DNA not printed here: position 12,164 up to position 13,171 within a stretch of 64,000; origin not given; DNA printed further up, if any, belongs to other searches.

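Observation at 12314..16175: Operon-like block of three secreted proteins: dockerin/SH3b putative glycosidase, cadherin-like surface protein, TasA-like protein with SipW-cognate signal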

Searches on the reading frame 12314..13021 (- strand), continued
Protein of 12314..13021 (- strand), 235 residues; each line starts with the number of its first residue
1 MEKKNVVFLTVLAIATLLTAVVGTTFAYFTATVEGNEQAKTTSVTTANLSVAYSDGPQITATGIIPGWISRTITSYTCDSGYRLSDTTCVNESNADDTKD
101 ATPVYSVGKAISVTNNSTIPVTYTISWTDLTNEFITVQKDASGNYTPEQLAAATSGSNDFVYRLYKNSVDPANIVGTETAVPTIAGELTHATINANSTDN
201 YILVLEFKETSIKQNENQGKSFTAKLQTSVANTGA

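Call 69: find_homologous_proteins(query=A3, max_evalue=1e-10)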
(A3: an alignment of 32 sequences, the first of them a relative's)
Query A3 (32 sequences) (197 aa, profile of the alignment): 5681 proteins with E <= 1e-10 among 8000 candidates; the best 120 are listed.
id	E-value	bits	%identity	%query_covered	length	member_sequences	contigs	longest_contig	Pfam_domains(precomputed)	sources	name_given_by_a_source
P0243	4.8e-92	325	58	94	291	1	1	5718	-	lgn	-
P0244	1.2e-91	323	56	94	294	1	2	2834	-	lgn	-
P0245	1.9e-91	323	58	94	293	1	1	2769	-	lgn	-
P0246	3.3e-91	322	55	94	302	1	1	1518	-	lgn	-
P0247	3.6e-91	322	56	94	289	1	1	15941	-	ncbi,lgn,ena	-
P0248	4.0e-91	322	57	94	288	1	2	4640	-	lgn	-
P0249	5.3e-91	321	56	94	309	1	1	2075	-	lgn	-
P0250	5.7e-91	321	56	94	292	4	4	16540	-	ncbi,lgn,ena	-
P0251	5.9e-91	321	58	94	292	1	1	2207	-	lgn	-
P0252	7.7e-91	321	58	94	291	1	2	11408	-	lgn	-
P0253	1.1e-90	320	55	94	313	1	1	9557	-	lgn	-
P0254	1.2e-90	320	59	94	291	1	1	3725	-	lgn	-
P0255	1.3e-90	320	56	94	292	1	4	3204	-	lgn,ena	-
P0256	1.3e-90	320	56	94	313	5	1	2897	-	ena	-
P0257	1.4e-90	320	58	94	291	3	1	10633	-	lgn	-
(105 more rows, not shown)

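Call 79: search_protein_representatives(alignment_id=A1)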
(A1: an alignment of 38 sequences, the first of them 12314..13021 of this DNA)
Query: 38 sequences, 196 profile positions. Proteins with E-value up to 0.001 (for the whole library): 5415; up to 1e-10: 2718; up to 1e-30: 99. The best 150 are listed.
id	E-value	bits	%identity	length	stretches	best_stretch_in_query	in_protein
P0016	2.4e-68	246.6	-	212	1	1-192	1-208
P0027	9.9e-66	238.1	-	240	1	1-195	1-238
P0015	3.3e-64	233.1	-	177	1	1-190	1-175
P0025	4.1e-64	232.8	-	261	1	1-195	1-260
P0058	1.3e-62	227.8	-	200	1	1-192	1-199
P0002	1.5e-62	227.7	-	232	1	1-190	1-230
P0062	1.4e-61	224.5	-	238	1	1-195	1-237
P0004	1.4e-61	224.5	-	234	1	1-192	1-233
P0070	4.7e-61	222.8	-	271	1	1-193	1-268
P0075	1.7e-60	221.0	-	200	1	1-193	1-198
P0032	6.3e-59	215.9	-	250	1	1-194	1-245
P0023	2.5e-58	213.9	-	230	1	1-190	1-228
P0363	1.1e-57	211.7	-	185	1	1-191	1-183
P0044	4.4e-57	209.8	-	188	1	1-192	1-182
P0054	8.1e-57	209.0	-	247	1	1-192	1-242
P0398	1.1e-35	140.0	-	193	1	3-191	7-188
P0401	5.2e-35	137.8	-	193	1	2-187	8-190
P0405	3.5e-34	135.1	-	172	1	12-188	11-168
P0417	2.0e-32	129.3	-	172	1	10-184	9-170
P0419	3.5e-32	128.6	-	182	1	4-186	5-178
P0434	6.9e-31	124.3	-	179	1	18-190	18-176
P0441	1.8e-30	123.0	-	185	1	8-186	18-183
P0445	2.7e-30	122.4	-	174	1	3-184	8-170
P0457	7.2e-30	121.0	-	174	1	4-183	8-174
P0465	4.4e-29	118.5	-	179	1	2-187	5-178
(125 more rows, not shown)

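Call 80: search_protein_families(library=pfam, proteins=[P0398, P0401, P0405, P0417, P0419, P0434, P0441, P0445, P0457, P0465], max_evalue=0.001)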
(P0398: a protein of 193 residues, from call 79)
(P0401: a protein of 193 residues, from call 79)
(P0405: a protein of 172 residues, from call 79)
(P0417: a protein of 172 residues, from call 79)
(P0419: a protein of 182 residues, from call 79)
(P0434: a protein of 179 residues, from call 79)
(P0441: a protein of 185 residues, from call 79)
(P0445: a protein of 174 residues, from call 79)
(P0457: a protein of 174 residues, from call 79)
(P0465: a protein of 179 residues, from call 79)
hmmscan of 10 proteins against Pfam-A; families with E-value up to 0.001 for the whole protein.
P0398 (193 aa): 0 families

P0401 (193 aa): 0 families

P0405 (172 aa): 1 family
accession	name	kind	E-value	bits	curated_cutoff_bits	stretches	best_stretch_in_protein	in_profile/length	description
PF12389.13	Peptidase_M73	-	7.1e-06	26.4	22.5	1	11-84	10-79/196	Camelysin metallo-endopeptidase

P0417 (172 aa): 1 family
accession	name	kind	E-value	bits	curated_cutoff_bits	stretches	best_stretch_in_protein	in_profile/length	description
PF12389.13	Peptidase_M73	-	1.1e-08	35.6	22.5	1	10-84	10-79/196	Camelysin metallo-endopeptidase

P0419 (182 aa): 0 families

P0434 (179 aa): 2 families
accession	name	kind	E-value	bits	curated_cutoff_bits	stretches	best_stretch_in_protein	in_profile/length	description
PF12389.13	Peptidase_M73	-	2e-07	31.5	22.5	1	6-83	5-80/196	Camelysin metallo-endopeptidase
PF22544.2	HYDIN_VesB_CFA65-like_Ig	-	0.00043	20.9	25.5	0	53-85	7-40/100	HYDIN/CFA65/VesB-like, Ig-like domain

P0441 (185 aa): 1 family
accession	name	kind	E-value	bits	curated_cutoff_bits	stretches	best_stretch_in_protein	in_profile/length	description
PF12389.13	Peptidase_M73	-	0.00035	20.9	22.5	0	25-91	15-75/196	Camelysin metallo-endopeptidase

P0445 (174 aa): 1 family
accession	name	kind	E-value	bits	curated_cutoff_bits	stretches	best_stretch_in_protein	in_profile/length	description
PF12389.13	Peptidase_M73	-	1.9e-05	25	22.5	1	9-95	4-83/196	Camelysin metallo-endopeptidase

P0457 (174 aa): 1 family
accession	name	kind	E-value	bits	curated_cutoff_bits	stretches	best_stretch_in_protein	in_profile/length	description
PF12389.13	Peptidase_M73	-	1.4e-07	32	22.5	1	16-85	11-75/196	Camelysin metallo-endopeptidase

P0465 (179 aa): 0 families
